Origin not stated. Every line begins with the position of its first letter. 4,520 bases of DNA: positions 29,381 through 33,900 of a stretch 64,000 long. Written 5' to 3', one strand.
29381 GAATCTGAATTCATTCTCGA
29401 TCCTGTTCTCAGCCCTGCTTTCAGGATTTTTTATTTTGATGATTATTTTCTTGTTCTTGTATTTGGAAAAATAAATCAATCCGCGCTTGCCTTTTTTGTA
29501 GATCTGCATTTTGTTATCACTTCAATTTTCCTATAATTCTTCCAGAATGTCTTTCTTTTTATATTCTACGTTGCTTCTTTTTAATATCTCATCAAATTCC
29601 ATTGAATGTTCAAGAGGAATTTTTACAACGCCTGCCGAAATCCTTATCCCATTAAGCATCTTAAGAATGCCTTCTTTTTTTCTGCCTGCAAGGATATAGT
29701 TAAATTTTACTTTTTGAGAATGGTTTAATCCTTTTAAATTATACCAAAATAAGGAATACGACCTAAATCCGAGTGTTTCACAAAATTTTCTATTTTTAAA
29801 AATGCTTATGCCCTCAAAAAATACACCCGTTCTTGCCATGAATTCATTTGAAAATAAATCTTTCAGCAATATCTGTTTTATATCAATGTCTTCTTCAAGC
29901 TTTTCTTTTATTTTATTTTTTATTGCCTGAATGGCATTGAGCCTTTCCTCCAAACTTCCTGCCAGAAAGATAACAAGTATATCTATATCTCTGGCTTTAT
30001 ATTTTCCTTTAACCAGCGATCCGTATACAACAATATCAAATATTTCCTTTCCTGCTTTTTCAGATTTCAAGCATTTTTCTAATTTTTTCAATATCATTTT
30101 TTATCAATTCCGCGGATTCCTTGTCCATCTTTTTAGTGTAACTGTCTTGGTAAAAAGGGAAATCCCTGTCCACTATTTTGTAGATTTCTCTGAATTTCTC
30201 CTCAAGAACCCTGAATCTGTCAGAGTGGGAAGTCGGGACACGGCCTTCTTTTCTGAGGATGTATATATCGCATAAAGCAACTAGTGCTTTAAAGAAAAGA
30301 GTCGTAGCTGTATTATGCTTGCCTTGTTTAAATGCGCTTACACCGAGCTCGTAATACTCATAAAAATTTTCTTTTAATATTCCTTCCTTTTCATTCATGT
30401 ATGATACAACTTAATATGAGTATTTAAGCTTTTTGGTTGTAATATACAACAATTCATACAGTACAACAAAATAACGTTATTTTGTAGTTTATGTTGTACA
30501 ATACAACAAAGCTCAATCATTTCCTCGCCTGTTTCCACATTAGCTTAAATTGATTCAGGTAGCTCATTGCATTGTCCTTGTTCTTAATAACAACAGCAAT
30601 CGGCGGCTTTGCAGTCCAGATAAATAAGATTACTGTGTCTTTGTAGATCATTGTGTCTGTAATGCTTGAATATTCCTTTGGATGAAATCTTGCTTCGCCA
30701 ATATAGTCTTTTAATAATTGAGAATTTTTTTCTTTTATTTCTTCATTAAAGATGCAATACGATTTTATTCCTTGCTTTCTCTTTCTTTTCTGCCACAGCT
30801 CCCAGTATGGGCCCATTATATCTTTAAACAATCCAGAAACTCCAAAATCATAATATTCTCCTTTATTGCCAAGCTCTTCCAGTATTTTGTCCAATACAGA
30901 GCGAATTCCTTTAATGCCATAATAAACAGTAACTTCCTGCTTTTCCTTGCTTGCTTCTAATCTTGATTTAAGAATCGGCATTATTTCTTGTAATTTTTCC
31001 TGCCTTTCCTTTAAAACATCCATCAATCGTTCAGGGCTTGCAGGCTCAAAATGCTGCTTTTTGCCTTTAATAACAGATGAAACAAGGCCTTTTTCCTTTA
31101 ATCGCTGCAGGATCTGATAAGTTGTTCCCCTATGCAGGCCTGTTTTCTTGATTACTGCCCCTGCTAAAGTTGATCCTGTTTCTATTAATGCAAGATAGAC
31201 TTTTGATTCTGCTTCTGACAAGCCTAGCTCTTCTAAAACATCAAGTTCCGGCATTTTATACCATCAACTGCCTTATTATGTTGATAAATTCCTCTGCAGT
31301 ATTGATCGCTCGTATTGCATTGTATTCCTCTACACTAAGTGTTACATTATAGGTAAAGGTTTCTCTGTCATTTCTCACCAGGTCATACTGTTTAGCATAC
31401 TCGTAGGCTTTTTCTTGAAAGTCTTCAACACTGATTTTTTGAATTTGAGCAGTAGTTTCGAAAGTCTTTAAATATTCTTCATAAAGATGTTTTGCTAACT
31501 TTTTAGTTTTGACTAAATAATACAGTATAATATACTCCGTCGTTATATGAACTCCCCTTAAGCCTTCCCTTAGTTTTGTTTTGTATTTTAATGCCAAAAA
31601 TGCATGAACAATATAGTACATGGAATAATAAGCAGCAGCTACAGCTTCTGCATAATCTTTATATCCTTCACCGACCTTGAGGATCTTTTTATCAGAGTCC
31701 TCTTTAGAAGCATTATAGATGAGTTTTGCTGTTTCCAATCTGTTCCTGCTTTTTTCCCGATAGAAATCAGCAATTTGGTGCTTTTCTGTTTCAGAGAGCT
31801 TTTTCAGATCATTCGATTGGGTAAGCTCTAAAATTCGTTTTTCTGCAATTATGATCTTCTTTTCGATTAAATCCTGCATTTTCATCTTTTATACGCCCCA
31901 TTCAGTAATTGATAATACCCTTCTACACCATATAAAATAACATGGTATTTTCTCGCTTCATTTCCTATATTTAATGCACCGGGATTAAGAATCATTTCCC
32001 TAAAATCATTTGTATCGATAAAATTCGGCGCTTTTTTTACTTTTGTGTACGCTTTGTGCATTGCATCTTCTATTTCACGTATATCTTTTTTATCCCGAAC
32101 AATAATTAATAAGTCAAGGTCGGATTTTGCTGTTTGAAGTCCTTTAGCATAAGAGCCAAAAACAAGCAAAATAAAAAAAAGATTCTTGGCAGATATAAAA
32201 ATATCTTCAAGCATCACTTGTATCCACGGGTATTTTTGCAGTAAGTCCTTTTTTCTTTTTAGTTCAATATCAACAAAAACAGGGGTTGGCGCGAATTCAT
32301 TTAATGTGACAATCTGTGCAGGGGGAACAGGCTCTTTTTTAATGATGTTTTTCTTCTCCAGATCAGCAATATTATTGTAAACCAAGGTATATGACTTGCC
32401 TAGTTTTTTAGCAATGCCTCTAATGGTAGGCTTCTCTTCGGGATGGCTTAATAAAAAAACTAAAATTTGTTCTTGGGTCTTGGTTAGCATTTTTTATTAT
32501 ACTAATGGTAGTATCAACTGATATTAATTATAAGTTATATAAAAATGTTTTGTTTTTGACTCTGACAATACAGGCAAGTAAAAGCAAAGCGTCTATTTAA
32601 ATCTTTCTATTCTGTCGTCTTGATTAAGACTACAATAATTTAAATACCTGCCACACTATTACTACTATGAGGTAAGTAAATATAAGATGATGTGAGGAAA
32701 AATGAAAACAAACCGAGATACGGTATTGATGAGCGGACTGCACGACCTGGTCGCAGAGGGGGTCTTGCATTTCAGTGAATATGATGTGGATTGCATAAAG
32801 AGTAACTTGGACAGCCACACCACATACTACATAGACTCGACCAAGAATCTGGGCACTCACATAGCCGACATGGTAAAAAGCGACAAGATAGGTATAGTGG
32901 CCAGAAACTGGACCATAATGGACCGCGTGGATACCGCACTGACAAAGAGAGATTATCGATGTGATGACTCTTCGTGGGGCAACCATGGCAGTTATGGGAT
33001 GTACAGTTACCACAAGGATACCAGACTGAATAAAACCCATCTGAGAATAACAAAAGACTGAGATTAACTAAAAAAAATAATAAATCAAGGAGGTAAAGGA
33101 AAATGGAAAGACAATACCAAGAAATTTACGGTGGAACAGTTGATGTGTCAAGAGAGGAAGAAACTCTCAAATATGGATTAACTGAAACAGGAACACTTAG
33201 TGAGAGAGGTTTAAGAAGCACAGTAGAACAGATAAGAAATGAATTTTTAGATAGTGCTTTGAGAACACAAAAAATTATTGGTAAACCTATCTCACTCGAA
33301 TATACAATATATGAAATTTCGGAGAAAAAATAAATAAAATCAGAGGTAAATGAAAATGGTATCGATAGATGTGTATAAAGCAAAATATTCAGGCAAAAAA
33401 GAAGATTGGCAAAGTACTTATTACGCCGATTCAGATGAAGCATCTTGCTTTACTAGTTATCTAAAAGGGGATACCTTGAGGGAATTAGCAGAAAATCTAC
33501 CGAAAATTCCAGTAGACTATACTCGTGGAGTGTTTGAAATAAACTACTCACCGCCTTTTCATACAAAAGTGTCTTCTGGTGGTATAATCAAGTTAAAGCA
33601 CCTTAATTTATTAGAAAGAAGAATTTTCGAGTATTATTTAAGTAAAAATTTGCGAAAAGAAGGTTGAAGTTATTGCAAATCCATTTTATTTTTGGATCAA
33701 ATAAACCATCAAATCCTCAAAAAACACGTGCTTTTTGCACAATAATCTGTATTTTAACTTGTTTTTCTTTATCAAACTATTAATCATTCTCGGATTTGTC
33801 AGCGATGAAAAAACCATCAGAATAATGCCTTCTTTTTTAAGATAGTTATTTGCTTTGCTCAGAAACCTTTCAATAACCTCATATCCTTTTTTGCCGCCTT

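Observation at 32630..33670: Compositionally foreign three-gene cassette of unknown function embedded in a toxin-antitoxin-rich island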

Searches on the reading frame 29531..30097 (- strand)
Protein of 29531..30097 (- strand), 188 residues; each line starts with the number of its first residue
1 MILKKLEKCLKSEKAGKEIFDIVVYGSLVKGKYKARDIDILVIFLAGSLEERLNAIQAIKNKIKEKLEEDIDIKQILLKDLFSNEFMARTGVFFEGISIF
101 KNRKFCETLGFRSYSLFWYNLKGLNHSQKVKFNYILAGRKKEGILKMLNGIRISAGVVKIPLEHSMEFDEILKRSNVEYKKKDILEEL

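Call 44: search_protein_families(library=pfam, proteins=[window:29531-30097:-], max_evalue=0.001)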
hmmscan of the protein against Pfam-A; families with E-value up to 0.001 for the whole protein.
window:29531-30097:- (188 aa): 2 families
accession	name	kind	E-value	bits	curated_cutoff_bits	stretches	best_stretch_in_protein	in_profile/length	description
PF18765.7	Polbeta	-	3.7e-07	30.6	26.9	1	5-77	2-70/93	Polymerase beta, Nucleotidyltransferase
PF01909.29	NTP_transf_2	-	6.9e-07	30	21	1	3-76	1-76/93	Nucleotidyltransferase domain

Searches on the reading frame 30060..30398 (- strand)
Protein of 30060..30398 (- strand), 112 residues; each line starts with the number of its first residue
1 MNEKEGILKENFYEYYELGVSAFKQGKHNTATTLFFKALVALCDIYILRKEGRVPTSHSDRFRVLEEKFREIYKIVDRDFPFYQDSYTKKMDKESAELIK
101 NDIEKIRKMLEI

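Call 9: search_protein_families(library=pfam, proteins=[window:30060-30398:-], max_evalue=1)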
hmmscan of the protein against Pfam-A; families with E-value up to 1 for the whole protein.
window:30060-30398:- (112 aa): 2 families
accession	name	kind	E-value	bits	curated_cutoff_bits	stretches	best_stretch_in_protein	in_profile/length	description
PF00515.34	TPR_1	-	0.0036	17.5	27.8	1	14-39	3-28/34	Tetratricopeptide repeat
PF25131.1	bL9m_N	-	0.26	11.3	27.3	1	48-64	11-27/33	Large ribosomal subunit protein bL9m N-terminal domain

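Call 51: search_protein_families(library=ncbifam, proteins=[window:30060-30395:-], max_evalue=1)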
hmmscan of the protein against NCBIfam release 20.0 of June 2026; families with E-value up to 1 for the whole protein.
window:30060-30395:- (111 aa): 0 families

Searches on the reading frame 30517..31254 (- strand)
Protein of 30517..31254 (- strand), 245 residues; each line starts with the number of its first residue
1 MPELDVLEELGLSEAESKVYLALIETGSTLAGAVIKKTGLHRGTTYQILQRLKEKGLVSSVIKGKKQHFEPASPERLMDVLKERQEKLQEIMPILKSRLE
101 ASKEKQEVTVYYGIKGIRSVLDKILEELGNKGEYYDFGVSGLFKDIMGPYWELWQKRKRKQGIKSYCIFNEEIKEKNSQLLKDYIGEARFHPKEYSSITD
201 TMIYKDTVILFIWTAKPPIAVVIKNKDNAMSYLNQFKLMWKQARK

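Call 9: search_protein_families(library=pfam, proteins=[window:30517-31254:-], max_evalue=1)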
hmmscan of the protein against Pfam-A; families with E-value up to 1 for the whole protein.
window:30517-31254:- (245 aa): 13 families
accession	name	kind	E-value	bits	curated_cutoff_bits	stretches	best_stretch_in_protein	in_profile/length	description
PF01978.25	TrmB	-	1e-14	54.6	25.6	1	7-75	1-68/68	Sugar-specific transcriptional regulator TrmB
PF03965.22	Penicillinase_R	-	3e-05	24.8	22.6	1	12-76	1-69/115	Penicillinase repressor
PF09339.16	HTH_IclR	-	0.00067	19.8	22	1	32-59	22-49/52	IclR helix-turn-helix domain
PF03551.20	PadR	-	0.0016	18.8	27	1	40-63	29-52/75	Transcriptional regulator PadR-like family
PF22168.2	DIP2311-like_C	-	0.0042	17.8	27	1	15-69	6-60/63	Transcriptional regulator DIP2311-like, C-terminal domain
PF12802.13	MarR_2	-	0.005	17.4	27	1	25-59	16-51/61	MarR family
PF24654.2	CEP76_N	-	0.0081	16.9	27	0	45-63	40-58/60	CEP76 N-terminal domain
PF13412.12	HTH_24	-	0.025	14.6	21.9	1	17-58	6-47/48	Winged helix-turn-helix DNA-binding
PF24033.1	DUF7342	-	0.034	14.6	31.6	1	31-109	20-97/150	Family of unknown function (DUF7342)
PF02414.20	Borrelia_orfA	-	0.044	13.8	25.8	1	170-230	140-199/288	Borrelia ORF-A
PF24409.1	wHTH-PRTase_assc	-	0.052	14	27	1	20-59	3-42/83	wHTH-PRTase associated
PF25056.1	DUF7793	-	0.086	13.3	26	0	196-237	71-113/113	Domain of unknown function (DUF7793)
PF01475.25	FUR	-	0.13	12.8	23.1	1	42-94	43-96/121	Ferric uptake regulator family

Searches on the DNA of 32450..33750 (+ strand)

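Call 8: search_rna_families(source=window, start=32450, end=33750, threshold=evalue, max_evalue=10)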
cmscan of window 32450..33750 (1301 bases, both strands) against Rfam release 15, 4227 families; matches with E-value up to 10: 4.
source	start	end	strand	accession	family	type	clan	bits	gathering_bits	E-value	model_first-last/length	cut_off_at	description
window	33208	33287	-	RF00187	SNORD102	Gene; snRNA; snoRNA; CD-box;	-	19.5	47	5.7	1-72/72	no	Small nucleolar RNA SNORD102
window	33364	33452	+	RF02183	ST7-OT3_1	Gene; lncRNA;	-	18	50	5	1-79/79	no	ST7 overlapping transcript 3 conserved region 1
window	32550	32658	+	RF00543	snopsi18S-1377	Gene; snRNA; snoRNA; HACA-box;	-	16.5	48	4.6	1-140/140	no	Small nucleolar RNA psi18S-1377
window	32455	32508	+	RF01419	IsrR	Gene; antisense;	-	13.6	52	5.5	1-187/187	no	Antisense RNA which regulates isiA expression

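Call 58: search_dna_similar(query=window:32556-33681:+, collection=phages, mode=distant, max_evalue=0.01)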
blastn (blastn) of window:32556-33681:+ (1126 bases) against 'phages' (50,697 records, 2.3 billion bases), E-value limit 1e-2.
No match.

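Call 59: search_dna_similar(query=window:32556-33681:+, collection=plasmids, mode=distant, max_evalue=0.01)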
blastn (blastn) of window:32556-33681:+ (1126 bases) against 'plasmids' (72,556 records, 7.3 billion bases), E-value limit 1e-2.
No match.
